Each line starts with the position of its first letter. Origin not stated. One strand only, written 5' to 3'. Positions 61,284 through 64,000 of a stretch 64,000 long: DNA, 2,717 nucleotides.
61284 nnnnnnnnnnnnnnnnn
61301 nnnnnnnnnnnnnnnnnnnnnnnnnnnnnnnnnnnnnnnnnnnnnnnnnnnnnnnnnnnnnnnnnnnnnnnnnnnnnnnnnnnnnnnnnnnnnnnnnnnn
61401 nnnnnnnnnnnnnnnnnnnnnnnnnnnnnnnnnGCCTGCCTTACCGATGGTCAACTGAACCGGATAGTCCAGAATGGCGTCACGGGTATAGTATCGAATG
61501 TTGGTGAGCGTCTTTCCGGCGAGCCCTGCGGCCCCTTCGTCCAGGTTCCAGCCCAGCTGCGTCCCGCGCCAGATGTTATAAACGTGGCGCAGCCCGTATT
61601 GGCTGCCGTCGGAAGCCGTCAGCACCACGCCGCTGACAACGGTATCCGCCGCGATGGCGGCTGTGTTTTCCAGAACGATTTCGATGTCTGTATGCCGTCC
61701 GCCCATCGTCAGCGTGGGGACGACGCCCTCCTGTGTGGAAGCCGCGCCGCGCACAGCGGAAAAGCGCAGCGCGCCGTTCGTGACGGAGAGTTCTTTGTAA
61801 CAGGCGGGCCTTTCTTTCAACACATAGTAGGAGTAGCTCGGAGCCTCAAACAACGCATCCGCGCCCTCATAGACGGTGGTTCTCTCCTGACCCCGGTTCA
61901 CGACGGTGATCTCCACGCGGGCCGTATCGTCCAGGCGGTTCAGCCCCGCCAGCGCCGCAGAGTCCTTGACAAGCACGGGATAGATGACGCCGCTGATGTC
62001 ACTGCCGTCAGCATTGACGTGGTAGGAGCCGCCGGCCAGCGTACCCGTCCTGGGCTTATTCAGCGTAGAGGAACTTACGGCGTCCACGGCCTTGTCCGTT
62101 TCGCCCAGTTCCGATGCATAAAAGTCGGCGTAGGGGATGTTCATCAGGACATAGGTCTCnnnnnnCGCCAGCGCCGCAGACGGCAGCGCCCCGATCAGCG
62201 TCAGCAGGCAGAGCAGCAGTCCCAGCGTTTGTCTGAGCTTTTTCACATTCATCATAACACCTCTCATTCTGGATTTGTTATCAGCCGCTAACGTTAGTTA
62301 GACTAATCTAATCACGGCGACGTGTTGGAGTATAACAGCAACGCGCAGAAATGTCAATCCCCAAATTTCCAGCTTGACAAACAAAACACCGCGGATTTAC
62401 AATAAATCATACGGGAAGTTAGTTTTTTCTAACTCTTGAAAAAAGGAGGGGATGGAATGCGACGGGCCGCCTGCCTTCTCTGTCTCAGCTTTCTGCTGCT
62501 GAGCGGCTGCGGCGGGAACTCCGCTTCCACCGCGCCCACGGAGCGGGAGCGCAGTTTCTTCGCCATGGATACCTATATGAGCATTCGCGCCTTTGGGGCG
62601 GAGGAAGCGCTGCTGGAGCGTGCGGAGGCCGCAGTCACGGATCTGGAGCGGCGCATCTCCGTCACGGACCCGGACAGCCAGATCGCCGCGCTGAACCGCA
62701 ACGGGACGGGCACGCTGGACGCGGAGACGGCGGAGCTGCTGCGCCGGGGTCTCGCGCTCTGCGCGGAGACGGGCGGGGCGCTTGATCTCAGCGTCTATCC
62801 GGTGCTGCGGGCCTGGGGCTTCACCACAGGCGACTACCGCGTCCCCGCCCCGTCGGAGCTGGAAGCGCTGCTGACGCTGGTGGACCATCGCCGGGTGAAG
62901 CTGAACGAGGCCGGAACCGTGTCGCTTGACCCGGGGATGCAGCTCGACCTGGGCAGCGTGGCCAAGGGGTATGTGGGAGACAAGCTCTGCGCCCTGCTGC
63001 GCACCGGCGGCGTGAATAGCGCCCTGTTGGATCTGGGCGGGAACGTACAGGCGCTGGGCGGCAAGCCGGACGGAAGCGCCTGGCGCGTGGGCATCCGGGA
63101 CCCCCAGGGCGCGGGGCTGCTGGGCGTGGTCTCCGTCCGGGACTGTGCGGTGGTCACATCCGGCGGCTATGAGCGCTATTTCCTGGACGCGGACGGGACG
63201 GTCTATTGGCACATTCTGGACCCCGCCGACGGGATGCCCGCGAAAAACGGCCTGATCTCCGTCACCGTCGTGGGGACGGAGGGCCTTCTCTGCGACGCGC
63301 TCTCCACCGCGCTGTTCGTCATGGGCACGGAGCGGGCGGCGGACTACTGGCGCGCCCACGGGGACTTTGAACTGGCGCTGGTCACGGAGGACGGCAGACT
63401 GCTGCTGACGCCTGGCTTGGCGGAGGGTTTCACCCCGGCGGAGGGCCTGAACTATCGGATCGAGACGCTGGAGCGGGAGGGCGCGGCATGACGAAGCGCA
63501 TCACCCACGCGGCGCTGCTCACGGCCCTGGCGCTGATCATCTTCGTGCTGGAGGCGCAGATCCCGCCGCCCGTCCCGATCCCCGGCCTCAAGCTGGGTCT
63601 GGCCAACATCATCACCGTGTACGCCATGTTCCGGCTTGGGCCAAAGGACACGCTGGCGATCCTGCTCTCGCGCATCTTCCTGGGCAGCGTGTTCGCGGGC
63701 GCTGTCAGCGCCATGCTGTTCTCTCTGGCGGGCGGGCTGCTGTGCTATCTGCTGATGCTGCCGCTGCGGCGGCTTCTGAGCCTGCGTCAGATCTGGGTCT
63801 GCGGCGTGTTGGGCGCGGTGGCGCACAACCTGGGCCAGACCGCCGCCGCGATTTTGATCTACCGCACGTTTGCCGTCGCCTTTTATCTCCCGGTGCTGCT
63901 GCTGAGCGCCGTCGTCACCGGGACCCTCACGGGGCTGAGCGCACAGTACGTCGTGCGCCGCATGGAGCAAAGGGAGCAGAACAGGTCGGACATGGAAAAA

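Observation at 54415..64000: Iron-box regulon joining Feo uptake to a surface flavinylation module: a candidate reductive iron-acquisition or extracellular electron-transfer system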

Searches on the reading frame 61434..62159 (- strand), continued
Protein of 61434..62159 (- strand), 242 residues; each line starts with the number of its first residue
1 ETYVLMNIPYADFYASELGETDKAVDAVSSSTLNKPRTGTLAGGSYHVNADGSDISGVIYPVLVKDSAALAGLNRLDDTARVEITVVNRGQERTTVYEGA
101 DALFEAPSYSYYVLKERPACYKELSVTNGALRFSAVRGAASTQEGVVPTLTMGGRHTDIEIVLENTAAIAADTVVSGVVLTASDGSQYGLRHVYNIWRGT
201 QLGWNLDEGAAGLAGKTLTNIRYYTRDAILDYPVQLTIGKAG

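Call 86: find_homologous_proteins(query=L061:1655-3016:+, max_evalue=0.001)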
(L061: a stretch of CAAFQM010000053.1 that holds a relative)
Query L061:1655-3016:+ (454 aa): 4687 proteins with E <= 0.001 among 8000 candidates; the best 120 are listed.
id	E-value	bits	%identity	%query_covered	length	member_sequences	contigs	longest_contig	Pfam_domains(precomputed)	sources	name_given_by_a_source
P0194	0.0e+0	1229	99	87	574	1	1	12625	PF20606.4,PF14889.12,PF14888.13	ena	-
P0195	1.6e-275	932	97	96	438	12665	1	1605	PF14889.12,PF14888.13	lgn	-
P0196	4.8e-273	924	96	96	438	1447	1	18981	PF14889.12,PF14888.13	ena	-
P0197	1.3e-268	909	95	96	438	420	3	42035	PF14889.12,PF14888.13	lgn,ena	-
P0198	4.9e-260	881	92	94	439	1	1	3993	PF14889.12,PF14888.13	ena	-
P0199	1.7e-257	872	97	91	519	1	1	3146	PF14889.12,PF14888.13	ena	-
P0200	1.0e-255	867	89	89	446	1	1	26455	PF14889.12,PF14888.13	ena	-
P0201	1.3e-255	866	93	96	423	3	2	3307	PF14889.12,PF14888.13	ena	-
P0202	6.1e-253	857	91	96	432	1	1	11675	PF14889.12,PF14888.13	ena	-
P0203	1.0e-251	853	97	89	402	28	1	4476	PF14889.12,PF14888.13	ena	-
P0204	4.6e-250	848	89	96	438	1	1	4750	PF14889.12,PF14888.13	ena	-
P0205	8.5e-249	844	90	96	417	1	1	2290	PF14889.12,PF14888.13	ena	-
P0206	1.1e-248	843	96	88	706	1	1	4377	PF14889.12,PF02687.28,PF14888.13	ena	-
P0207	1.3e-248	843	96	88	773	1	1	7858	PF14889.12,PF02687.28,PF14888.13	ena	-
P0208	1.2e-246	837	95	88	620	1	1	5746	PF14889.12,PF08757.18,PF14888.13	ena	-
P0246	6.6e-221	752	79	96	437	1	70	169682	PF14889.12,PF14888.13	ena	-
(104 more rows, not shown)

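Call 87: find_encoding_contigs(protein=P0246, flank=9000, max_places=1)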
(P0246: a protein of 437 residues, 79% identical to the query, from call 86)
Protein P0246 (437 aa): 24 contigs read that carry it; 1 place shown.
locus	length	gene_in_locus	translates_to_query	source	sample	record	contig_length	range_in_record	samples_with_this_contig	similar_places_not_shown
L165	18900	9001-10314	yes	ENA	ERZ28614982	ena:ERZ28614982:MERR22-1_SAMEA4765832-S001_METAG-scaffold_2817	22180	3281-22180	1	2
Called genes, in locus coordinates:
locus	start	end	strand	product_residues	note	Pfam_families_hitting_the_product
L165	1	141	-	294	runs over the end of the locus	-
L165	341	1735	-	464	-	-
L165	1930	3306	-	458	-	-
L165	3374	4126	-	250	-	PF00756:Esterase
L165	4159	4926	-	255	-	PF00756:Esterase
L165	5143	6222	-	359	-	PF01063:Aminotran_4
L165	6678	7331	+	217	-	PF00702:Hydrolase, PF13419:HAD_2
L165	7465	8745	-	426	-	PF03313:SDH_alpha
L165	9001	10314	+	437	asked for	PF14889:PBP-Tp47_a, PF14888:PBP-Tp47_c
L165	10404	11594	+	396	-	PF04205:FMN_bind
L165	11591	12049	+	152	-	PF04205:FMN_bind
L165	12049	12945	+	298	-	PF12801:Fer4_5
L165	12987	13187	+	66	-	-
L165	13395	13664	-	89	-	-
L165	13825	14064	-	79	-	PF01554:MatE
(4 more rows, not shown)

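Call 88: search_protein_representatives(alignment_id=A1)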
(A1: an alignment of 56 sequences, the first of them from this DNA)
Query: 56 sequences, 285 profile positions. Proteins with E-value up to 0.001 (for the whole library): 1014; up to 1e-10: 824; up to 1e-30: 497. The best 150 are listed.
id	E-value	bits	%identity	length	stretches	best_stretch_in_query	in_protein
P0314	0.0e+00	1291.9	-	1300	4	27-279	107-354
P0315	0.0e+00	1049.5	-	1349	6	32-279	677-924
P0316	5.1e-299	1004.0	-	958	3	1-277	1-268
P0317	1.1e-284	957.0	-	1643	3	35-274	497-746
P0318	2.2e-266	896.9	-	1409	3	24-279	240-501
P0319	5.3e-247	833.3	-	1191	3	13-276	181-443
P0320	3.3e-241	814.3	-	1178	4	38-279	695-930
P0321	1.1e-227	770.0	-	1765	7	36-280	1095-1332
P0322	4.5e-224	758.1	-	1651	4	4-278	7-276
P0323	5.8e-223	754.5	-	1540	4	35-279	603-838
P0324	6.1e-211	715.0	-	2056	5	11-277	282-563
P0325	1.3e-210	713.9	-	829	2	1-278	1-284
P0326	1.1e-202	687.9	-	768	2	1-278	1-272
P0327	1.9e-202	687.1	-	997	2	20-279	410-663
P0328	2.2e-201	683.6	-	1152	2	4-279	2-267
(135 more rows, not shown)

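Call 93: search_protein_families(library=pfam, proteins=[L008:19-2769:+, L008:2766-3755:+, L008:3757-4779:+, L008:4718-5797:+, L008:6604-7914:+, L008:7911-8549:+, L008:8699-12253:+], max_evalue=0.001)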
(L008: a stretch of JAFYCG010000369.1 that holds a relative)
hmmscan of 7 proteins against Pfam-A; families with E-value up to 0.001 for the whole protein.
L008:19-2769:+ (916 aa): 0 families

L008:2766-3755:+ (329 aa): 1 family
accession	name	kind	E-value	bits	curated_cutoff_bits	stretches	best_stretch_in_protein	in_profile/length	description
PF01497.23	Peripla_BP_2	-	8.4e-17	61.8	27.5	1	114-296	51-230/235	Periplasmic binding protein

L008:3757-4779:+ (340 aa): 1 family
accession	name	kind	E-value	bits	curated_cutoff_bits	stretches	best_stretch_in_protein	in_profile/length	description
PF01032.23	FecCD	-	8.1e-83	278.4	26.5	1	22-332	1-311/311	FecCD transport family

L008:4718-5797:+ (359 aa): 1 family
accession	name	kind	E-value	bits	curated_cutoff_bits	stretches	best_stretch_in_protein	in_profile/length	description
PF01032.23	FecCD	-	1.4e-78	264.6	26.5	1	44-356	1-310/311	FecCD transport family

L008:6604-7914:+ (436 aa): 1 family
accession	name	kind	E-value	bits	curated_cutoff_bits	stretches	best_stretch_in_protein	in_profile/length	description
PF01841.26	Transglut_core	-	2.3e-10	41.2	23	1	204-301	7-104/108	Transglutaminase-like superfamily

L008:7911-8549:+ (212 aa): 1 family
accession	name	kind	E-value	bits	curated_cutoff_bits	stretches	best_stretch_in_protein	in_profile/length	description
PF08238.18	Sel1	-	2.3e-37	126.5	30.7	3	37-70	3-36/36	Sel1 repeat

L008:8699-12253:+ (1184 aa): 2 families
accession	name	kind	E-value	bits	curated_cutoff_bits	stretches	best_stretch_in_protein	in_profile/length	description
PF00395.25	SLH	-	2e-21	76.1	20.8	2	1069-1112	1-43/44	S-layer homology domain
PF23764.1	Beta-barrel_GLAA-B_II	-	5.1e-05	23.9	28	0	915-938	42-65/67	GLAA-B beta-barrel domain II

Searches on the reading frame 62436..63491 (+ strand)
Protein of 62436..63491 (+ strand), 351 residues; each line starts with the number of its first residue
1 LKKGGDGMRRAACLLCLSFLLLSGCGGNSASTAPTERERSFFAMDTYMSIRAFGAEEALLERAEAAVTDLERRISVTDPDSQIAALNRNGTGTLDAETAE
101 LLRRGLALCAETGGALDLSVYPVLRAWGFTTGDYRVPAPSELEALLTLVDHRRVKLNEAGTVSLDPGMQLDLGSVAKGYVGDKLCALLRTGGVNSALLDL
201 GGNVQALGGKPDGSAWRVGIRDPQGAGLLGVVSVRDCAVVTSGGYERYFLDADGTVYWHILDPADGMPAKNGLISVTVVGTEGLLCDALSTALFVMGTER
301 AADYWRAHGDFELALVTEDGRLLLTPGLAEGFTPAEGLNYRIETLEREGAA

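Call 3: search_protein_families(library=pfam, proteins=[window:62436-63491:+], max_evalue=0.01)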
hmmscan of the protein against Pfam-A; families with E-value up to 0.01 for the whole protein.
window:62436-63491:+ (351 aa): 1 family
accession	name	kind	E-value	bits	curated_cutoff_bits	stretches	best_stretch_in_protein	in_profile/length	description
PF02424.20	ApbE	-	3.7e-82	276.3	25.6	1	44-309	1-260/266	ApbE family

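Call 15: search_protein_families(library=ncbifam, proteins=[window:62436-63491:+], max_evalue=0.1)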
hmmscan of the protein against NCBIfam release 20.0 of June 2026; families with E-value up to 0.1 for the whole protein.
window:62436-63491:+ (351 aa): 2 families
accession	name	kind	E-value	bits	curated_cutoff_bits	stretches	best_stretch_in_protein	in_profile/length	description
NF007774.0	PRK10461.1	equivalog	2.7e-34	118.6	498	1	13-308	8-320/351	FAD:protein FMN transferase ApbE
NF058595.1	invert_tail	domain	0.047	14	37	0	11-35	58-82/113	lipo-invert putative C-terminal anchoring domain-containing protein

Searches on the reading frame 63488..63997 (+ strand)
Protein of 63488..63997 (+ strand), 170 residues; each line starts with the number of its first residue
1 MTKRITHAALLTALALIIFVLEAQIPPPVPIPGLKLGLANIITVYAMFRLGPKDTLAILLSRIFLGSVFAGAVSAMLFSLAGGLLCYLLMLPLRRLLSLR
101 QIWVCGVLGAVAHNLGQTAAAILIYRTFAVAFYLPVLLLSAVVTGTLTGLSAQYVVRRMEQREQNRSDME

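Call 14: search_protein_families(library=pfam, proteins=[window:63488-63997:+], max_evalue=10)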
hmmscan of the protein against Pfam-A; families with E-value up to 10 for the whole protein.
window:63488-63997:+ (170 aa): 5 families
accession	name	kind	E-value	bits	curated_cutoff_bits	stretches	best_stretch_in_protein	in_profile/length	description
PF07456.16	Hpre_diP_synt_I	-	1e-38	133.1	30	1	11-154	1-146/147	Heptaprenyl diphosphate synthase component I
PF12822.12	ECF_trnsprt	-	0.0024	18.3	30.7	1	3-137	1-150/169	ECF transporter, substrate-specific component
PF03419.18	Peptidase_U4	-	0.12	12.1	28.4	1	3-163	33-145/284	Sporulation factor SpoIIGA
PF01146.22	Caveolin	-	4.4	7.7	25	1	121-155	54-88/133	Caveolin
PF13571.11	DUF4133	-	5.3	8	25.2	1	69-112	11-53/91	Domain of unknown function (DUF4133)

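Call 15: search_protein_families(library=ncbifam, proteins=[window:63488-63997:+], max_evalue=0.1)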
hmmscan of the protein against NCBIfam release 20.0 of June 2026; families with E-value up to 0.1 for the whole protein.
window:63488-63997:+ (170 aa): 0 families
